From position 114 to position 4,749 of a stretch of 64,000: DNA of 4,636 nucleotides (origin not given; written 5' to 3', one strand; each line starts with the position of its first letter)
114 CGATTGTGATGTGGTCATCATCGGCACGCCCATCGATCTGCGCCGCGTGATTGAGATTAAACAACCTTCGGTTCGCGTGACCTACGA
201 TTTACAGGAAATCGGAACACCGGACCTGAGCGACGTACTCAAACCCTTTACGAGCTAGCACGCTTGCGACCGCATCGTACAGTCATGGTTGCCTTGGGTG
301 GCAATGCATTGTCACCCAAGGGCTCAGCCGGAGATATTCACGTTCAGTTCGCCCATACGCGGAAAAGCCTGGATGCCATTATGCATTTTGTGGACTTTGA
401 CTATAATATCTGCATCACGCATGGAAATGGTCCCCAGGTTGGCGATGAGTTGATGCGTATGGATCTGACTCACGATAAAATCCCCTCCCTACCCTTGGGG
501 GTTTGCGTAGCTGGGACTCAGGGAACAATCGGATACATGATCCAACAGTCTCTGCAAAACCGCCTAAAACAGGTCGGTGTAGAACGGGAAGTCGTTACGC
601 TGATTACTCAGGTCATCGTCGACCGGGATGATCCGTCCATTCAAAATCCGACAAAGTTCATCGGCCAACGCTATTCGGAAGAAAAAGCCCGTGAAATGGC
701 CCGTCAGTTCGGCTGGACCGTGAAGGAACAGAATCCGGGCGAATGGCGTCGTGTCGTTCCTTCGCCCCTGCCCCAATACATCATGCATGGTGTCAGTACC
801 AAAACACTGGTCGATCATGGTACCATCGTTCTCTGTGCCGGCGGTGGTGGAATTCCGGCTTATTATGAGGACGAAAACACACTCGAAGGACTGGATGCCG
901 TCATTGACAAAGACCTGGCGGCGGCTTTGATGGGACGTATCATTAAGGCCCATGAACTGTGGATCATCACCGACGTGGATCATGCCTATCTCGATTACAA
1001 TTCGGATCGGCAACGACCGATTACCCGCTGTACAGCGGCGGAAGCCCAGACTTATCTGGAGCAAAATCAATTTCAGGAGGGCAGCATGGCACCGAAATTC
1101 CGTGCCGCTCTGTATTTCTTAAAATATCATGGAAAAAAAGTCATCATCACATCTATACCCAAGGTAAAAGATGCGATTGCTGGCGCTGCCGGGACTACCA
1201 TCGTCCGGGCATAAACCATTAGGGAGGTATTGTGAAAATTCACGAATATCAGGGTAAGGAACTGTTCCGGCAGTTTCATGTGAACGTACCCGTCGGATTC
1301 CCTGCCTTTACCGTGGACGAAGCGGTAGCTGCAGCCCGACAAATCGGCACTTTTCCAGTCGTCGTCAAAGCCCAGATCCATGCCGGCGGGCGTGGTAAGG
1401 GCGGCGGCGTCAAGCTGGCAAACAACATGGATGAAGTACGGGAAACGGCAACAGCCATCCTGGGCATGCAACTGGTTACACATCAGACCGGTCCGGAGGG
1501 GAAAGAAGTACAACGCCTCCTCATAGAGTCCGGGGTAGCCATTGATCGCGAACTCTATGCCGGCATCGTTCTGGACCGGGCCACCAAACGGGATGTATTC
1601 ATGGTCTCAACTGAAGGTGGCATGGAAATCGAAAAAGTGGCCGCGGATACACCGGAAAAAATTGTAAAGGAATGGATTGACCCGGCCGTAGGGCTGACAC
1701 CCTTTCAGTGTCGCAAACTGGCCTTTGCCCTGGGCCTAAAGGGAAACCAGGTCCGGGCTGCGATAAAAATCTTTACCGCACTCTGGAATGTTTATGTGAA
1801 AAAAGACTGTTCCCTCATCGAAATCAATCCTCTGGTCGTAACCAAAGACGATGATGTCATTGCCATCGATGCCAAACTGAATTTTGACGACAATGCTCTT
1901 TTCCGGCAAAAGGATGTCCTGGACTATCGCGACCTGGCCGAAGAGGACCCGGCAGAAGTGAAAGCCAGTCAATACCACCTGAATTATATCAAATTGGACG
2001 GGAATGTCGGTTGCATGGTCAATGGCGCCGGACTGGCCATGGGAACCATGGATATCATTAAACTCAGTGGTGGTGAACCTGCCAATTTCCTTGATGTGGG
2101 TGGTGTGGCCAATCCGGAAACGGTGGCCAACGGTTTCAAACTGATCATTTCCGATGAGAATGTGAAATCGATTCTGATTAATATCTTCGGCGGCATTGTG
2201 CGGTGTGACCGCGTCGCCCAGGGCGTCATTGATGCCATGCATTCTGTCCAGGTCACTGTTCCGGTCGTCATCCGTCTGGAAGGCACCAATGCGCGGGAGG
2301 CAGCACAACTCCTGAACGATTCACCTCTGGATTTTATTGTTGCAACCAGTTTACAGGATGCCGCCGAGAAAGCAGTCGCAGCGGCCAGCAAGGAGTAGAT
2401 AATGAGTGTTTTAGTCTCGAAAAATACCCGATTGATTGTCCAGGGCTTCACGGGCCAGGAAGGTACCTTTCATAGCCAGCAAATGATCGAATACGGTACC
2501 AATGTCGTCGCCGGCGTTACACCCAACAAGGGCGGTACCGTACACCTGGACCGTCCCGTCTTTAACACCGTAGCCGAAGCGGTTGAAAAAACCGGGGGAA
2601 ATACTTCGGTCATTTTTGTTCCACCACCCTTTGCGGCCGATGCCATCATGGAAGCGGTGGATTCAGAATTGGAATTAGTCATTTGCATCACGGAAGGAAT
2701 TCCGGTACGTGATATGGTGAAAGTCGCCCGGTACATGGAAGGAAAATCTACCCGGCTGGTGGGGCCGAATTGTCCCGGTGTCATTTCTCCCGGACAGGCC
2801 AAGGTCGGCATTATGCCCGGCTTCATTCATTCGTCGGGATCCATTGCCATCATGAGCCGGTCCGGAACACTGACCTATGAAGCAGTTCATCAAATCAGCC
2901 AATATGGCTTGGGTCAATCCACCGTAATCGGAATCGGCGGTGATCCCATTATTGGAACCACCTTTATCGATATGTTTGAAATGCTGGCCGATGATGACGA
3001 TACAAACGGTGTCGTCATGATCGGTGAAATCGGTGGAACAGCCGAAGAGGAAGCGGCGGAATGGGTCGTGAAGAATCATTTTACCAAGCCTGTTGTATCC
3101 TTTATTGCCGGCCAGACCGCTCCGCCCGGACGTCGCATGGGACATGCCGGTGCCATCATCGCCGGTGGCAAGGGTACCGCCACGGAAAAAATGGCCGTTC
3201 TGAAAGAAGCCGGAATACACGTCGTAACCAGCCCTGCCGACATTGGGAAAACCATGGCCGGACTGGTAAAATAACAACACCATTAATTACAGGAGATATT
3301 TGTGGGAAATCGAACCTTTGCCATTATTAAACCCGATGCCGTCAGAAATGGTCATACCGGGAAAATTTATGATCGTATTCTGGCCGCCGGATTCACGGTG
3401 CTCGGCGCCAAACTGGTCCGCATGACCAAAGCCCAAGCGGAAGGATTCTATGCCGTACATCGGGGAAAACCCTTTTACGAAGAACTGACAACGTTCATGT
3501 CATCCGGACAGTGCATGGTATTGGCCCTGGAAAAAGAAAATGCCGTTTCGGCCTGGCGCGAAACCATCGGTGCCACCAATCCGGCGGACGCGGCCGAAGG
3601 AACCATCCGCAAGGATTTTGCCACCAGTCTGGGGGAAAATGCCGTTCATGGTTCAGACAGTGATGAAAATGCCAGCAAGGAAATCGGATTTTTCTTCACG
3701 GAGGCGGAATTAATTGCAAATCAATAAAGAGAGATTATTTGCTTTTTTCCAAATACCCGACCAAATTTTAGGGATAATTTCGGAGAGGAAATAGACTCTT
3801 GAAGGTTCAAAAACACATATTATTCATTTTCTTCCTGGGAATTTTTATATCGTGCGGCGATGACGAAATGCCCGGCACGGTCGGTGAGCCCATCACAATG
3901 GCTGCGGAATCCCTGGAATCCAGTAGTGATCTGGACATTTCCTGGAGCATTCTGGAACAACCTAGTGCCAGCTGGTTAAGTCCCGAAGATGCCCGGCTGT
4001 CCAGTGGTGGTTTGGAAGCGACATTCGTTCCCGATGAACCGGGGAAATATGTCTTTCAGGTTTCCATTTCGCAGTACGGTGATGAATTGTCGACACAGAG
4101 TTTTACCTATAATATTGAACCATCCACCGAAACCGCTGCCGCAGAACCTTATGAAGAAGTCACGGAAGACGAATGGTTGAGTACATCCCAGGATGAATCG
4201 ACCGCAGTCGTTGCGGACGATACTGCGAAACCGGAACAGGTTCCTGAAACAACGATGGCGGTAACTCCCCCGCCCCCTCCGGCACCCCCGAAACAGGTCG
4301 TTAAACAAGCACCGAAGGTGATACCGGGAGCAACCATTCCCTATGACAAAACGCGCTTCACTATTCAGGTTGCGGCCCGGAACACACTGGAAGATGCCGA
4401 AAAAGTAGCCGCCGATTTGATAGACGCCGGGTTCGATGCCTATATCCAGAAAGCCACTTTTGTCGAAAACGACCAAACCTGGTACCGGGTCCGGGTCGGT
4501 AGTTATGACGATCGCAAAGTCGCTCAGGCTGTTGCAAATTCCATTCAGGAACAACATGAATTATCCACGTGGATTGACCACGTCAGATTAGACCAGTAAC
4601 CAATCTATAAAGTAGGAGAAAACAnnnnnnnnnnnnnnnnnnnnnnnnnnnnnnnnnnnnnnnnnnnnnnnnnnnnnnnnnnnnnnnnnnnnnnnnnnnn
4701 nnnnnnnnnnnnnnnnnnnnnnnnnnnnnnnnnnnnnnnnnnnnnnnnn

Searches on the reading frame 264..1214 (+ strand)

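Call 32: search_protein_families(library=pfam, proteins=[window:264-1214:+])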
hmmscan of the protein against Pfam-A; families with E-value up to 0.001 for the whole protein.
window:264-1214:+ (316 aa): 1 family
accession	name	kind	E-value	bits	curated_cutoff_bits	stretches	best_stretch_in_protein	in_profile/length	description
PF00696.33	AA_kinase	-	2.9e-19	70.2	24.9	1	6-297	2-234/234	Amino acid kinase family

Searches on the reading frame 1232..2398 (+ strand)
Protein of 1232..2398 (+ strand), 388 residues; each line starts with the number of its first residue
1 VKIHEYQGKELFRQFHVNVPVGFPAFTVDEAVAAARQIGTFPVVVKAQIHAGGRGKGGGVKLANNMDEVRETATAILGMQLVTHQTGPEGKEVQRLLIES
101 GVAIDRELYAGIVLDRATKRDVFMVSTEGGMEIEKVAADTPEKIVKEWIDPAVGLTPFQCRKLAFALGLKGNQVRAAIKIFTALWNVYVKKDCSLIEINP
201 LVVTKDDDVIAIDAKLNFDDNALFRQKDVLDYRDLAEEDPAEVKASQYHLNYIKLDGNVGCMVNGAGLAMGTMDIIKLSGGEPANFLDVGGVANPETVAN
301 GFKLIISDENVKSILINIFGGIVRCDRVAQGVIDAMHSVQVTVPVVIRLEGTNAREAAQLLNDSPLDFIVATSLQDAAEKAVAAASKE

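Call 32: search_protein_families(library=pfam, proteins=[window:1232-2398:+])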
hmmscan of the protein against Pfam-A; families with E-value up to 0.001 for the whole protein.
window:1232-2398:+ (388 aa): 5 families
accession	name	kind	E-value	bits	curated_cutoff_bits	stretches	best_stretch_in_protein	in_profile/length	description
PF08442.15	ATP-grasp_2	-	7e-78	261.3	29.5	1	2-203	1-202/202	ATP-grasp domain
PF00549.24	Ligase_CoA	-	9.1e-29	100.6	24.5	1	262-382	1-128/128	CoA-ligase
PF24948.1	Citrate_synth_N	-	5e-16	59.2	83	1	2-227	4-229/232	ATP-citrate synthase ATP-grasp domain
PF13549.11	ATP-grasp_5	-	2.4e-07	30.8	27.6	1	4-115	11-119/221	ATP-grasp domain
PF02786.22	CPSase_L_D2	-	7.3e-06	26.1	19.8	1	9-76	6-70/211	Carbamoyl-phosphate synthase L chain, ATP binding domain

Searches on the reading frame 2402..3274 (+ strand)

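Call 32: search_protein_families(library=pfam, proteins=[window:2402-3274:+])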
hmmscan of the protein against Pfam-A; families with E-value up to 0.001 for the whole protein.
window:2402-3274:+ (290 aa): 4 families
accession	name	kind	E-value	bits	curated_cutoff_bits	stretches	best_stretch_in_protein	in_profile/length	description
PF02629.25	CoA_binding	-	4.6e-29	101.5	22.3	1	7-99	2-97/97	CoA binding domain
PF00549.24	Ligase_CoA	-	2.8e-26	92.6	24.5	1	151-270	1-125/128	CoA-ligase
PF13607.11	Succ_CoA_lig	-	3.5e-10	40.2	27.4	1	146-281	2-131/138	Succinyl-CoA ligase like flavodoxin domain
PF13380.12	CoA_binding_2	-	0.00024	22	22.8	1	26-128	21-114/116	CoA binding domain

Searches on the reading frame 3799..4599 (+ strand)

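Call 32: search_protein_families(library=pfam, proteins=[window:3799-4599:+])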
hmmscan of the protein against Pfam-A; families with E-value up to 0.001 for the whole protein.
window:3799-4599:+ (266 aa): 1 family
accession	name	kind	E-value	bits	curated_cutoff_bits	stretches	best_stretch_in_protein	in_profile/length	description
PF05036.18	SPOR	-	1.7e-17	63.9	21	1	184-258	2-73/76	SPOR domain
